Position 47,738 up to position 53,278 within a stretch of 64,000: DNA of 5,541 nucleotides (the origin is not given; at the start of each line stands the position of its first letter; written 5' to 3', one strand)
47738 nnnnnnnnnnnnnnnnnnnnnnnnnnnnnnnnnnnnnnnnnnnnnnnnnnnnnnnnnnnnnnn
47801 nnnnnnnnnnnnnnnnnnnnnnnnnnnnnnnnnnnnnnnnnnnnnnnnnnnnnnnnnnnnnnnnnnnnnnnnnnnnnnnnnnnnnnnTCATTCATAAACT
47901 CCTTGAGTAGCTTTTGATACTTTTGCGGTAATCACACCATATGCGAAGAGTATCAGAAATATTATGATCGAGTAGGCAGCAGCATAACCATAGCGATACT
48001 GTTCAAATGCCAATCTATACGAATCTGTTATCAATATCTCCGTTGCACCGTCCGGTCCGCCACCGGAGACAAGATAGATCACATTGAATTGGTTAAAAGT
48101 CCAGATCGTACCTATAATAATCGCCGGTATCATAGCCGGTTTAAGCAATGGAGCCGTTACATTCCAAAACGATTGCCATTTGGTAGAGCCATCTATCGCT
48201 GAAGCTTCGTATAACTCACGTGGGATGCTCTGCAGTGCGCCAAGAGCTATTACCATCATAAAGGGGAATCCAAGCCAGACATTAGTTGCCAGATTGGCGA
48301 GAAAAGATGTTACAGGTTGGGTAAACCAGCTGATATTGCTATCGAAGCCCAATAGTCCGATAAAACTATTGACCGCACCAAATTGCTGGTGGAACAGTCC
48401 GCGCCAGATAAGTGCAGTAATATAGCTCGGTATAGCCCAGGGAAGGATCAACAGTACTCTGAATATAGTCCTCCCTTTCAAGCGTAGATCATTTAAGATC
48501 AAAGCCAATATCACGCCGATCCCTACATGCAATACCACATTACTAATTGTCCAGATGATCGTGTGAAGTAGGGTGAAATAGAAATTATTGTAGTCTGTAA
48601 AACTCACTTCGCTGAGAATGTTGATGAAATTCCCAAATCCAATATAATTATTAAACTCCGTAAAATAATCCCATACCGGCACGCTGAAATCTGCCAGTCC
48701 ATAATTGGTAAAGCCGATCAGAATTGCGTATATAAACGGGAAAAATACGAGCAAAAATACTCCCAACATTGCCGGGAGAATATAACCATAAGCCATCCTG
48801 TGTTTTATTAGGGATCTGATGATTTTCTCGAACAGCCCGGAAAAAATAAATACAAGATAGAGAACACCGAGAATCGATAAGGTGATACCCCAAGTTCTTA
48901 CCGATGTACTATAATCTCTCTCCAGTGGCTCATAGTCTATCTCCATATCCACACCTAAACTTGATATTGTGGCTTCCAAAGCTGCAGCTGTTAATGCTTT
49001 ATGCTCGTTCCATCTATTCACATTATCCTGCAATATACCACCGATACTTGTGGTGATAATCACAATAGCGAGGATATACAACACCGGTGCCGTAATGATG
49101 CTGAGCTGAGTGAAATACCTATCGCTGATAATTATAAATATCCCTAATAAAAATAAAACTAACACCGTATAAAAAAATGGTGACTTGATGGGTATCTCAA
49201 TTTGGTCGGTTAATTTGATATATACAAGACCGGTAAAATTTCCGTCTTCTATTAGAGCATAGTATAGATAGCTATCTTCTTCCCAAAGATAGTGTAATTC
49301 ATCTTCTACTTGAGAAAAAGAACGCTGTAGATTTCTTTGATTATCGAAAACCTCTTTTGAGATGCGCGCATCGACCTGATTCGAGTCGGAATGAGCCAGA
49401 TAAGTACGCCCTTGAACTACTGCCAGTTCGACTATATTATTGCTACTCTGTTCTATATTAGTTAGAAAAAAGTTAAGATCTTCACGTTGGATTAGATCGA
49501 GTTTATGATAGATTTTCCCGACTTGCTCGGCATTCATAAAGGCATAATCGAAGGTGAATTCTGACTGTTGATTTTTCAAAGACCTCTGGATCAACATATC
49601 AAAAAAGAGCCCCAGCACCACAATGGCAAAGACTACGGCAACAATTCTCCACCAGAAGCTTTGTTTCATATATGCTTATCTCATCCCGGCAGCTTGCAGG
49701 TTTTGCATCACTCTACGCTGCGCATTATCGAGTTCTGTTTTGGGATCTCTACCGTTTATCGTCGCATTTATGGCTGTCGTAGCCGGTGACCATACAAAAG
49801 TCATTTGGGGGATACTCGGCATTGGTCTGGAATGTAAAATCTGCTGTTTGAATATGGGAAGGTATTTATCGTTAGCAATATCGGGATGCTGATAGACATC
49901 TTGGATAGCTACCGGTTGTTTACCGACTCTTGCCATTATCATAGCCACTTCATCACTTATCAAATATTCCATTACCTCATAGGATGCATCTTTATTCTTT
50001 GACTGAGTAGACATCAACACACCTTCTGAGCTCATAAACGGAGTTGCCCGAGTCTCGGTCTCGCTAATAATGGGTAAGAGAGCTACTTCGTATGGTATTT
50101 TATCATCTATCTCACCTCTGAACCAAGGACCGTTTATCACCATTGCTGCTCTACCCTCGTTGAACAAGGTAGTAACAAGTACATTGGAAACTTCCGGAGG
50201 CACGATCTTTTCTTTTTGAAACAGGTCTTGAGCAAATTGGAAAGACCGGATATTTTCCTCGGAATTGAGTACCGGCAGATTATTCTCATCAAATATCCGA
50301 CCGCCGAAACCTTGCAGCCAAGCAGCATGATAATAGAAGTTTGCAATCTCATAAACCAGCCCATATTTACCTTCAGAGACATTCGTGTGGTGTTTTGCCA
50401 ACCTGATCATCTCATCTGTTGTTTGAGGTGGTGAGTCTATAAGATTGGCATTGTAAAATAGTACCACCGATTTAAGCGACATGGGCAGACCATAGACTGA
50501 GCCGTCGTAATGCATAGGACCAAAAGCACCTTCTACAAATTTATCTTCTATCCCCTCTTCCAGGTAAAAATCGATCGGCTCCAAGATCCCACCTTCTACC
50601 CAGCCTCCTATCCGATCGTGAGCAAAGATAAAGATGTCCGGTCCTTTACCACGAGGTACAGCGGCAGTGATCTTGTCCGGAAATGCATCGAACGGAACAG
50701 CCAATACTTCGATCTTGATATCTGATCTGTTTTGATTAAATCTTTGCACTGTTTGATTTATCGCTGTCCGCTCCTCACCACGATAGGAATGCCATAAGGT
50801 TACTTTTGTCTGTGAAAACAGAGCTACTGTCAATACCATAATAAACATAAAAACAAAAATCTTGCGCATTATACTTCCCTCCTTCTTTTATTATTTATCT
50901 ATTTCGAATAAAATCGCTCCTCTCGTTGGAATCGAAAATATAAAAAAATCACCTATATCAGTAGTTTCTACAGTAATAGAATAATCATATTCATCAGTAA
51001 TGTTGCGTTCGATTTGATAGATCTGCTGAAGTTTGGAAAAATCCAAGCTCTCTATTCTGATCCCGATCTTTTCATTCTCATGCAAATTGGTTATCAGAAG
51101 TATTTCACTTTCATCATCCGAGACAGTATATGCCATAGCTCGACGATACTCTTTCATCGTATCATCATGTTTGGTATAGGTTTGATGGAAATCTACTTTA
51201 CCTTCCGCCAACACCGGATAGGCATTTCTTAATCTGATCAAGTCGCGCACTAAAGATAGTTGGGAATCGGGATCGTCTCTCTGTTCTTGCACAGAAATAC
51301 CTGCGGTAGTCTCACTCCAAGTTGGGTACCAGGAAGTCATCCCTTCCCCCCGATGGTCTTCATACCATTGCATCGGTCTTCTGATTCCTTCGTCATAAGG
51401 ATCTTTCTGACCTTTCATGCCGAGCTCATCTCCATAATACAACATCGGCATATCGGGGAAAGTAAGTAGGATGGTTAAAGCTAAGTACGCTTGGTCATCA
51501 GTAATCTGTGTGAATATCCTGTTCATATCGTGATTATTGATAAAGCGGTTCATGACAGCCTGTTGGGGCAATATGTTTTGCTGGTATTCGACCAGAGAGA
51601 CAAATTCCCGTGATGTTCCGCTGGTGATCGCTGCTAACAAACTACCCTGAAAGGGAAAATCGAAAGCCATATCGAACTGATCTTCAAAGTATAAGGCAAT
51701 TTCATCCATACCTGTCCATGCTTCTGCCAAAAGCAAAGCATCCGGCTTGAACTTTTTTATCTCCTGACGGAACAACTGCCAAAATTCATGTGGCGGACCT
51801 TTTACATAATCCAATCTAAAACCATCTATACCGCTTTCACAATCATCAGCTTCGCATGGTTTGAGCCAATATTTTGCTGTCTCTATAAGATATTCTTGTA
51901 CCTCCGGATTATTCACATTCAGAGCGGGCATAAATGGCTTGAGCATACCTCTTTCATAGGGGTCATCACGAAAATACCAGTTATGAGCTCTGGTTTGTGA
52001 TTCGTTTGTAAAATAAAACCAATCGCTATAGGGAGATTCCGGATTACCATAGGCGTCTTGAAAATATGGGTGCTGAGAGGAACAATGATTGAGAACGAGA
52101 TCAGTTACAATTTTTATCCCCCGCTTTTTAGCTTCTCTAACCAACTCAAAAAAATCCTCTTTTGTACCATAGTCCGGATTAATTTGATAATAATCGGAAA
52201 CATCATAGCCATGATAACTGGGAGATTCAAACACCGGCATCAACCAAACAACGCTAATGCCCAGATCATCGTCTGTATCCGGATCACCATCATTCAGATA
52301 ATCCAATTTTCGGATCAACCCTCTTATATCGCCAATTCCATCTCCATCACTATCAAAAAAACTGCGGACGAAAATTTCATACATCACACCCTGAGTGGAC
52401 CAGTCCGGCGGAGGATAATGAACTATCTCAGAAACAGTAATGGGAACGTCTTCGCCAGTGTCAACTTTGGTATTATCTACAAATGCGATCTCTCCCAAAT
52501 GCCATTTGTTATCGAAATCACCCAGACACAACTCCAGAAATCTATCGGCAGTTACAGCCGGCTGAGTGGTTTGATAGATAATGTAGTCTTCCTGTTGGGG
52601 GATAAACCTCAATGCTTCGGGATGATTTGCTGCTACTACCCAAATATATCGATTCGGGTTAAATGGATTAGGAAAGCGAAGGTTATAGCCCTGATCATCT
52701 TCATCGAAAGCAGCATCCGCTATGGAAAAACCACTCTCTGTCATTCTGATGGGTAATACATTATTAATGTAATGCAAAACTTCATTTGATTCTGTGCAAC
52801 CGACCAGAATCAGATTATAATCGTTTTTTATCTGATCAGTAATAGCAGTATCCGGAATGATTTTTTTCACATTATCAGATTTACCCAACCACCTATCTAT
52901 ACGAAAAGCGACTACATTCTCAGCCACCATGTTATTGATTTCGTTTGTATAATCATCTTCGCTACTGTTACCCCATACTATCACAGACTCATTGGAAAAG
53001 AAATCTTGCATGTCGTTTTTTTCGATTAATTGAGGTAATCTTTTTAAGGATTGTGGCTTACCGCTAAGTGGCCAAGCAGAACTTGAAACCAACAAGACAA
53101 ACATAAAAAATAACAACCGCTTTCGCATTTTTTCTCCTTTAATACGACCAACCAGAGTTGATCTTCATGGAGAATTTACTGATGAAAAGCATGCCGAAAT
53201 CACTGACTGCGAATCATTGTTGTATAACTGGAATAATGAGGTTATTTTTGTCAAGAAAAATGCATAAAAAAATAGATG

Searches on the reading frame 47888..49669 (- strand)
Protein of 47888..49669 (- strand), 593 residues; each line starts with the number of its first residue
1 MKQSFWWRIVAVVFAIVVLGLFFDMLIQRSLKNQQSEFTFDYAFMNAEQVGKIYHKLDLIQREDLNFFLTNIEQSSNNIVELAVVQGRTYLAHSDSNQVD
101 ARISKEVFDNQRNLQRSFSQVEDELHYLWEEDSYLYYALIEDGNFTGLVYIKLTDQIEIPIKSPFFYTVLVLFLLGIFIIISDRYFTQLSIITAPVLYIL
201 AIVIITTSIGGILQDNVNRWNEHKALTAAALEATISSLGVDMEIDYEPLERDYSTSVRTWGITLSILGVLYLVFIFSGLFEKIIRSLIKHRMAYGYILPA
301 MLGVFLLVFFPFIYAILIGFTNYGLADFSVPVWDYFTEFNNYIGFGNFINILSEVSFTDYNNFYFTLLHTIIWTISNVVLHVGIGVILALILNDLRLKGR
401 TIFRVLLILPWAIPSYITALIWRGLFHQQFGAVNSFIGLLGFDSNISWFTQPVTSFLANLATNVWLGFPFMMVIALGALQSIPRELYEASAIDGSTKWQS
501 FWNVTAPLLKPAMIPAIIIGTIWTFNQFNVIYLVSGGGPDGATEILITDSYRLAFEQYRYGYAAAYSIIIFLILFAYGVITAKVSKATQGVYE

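Call 3: search_protein_families(library=pfam, proteins=[window:47888-49669:-], max_evalue=0.1)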
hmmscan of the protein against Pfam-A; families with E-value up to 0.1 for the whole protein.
window:47888-49669:- (593 aa): 1 family
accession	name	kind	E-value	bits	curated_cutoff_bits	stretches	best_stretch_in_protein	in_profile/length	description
PF00528.27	BPD_transp_1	-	1.3e-20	74.3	26.4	1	383-582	3-176/184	Binding-protein-dependent transport system inner membrane component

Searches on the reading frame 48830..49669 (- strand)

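Call 55: search_protein_families(library=pfam, proteins=[window:48830-49669:-], max_evalue=0.1)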
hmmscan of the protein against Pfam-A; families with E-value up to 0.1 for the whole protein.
window:48830-49669:- (280 aa): 3 families
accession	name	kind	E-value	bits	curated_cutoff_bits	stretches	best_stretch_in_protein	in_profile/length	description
PF24838.2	8xMP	-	0.024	14.9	30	1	165-276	24-132/136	Octameric membrane protein family (8xMP)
PF16484.10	CPT_N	-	0.065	13.6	27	0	227-260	6-39/47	Carnitine O-palmitoyltransferase N-terminus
PF02673.24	BacA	-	0.085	13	33.4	0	3-34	82-113/257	Bacitracin resistance protein BacA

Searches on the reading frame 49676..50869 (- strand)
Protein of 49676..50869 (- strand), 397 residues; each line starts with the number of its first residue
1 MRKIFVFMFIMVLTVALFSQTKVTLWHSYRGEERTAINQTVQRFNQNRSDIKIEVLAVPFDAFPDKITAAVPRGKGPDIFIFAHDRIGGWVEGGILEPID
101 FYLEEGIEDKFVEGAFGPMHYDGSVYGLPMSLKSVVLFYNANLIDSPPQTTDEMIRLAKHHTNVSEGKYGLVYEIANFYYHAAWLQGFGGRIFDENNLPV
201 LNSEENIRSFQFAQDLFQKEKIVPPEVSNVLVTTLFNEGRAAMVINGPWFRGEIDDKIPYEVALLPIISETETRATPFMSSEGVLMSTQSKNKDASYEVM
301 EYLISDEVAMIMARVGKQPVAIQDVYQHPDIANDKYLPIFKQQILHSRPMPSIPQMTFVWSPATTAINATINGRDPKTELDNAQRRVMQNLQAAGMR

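Call 3: search_protein_families(library=pfam, proteins=[window:49676-50869:-], max_evalue=0.1)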
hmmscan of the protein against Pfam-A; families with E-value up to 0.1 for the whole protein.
window:49676-50869:- (397 aa): 3 families
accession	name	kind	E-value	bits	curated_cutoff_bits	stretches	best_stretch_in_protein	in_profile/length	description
PF01547.30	SBP_bac_1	-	5e-35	122.4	26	1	36-309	9-306/307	Bacterial extracellular solute-binding protein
PF13416.11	SBP_bac_8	-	3.1e-31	109.6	27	1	40-337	2-277/279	Bacterial extracellular solute-binding protein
PF13343.11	SBP_bac_6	-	0.004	17.1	24.6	0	284-344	183-241/245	Bacterial extracellular solute-binding protein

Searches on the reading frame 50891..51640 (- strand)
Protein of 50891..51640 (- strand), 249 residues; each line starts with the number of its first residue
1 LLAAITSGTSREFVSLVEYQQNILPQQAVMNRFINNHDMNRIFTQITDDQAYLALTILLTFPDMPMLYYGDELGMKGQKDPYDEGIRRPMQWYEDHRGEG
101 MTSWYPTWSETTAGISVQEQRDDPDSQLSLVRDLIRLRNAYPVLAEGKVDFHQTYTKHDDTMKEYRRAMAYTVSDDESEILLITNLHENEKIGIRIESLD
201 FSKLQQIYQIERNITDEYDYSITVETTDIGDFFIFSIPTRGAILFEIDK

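Call 69: search_protein_families(library=pfam, proteins=[window:50891-51640:-], max_evalue=1)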
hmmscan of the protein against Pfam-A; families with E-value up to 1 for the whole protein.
window:50891-51640:- (249 aa): 2 families
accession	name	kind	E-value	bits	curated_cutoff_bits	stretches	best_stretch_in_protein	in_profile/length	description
PF00128.31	Alpha-amylase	-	2.2e-18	67.2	22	1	15-147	292-446/446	Alpha amylase, catalytic domain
PF11941.14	DUF3459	-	0.035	14.9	22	1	130-188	1-53/90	Domain of unknown function (DUF3459)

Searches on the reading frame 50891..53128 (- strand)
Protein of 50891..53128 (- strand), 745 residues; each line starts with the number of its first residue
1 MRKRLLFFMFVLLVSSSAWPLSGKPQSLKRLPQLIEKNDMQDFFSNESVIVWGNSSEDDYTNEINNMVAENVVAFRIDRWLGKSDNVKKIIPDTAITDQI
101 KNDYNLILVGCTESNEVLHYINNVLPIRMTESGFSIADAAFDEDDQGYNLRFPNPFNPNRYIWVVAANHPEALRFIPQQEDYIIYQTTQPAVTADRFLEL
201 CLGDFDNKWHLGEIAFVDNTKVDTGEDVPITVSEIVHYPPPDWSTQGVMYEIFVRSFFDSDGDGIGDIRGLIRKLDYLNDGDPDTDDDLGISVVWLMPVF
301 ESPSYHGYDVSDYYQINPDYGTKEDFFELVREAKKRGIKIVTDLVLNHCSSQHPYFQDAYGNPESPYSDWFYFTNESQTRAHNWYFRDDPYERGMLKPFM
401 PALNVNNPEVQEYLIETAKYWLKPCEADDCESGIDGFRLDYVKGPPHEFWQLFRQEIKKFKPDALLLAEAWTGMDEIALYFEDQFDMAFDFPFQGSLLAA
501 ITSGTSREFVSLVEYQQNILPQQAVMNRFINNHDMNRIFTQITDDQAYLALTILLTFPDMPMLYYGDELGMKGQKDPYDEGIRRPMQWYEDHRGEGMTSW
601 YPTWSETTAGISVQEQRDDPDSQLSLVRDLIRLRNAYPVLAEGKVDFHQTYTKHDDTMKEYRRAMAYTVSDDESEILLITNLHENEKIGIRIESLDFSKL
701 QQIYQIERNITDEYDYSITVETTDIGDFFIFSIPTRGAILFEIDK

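Call 3: search_protein_families(library=pfam, proteins=[window:50891-53128:-], max_evalue=0.1)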
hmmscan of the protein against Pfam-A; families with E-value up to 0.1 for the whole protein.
window:50891-53128:- (745 aa): 1 family
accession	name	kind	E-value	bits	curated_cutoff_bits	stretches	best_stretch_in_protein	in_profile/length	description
PF00128.31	Alpha-amylase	-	1.7e-79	268.6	22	1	252-643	2-446/446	Alpha amylase, catalytic domain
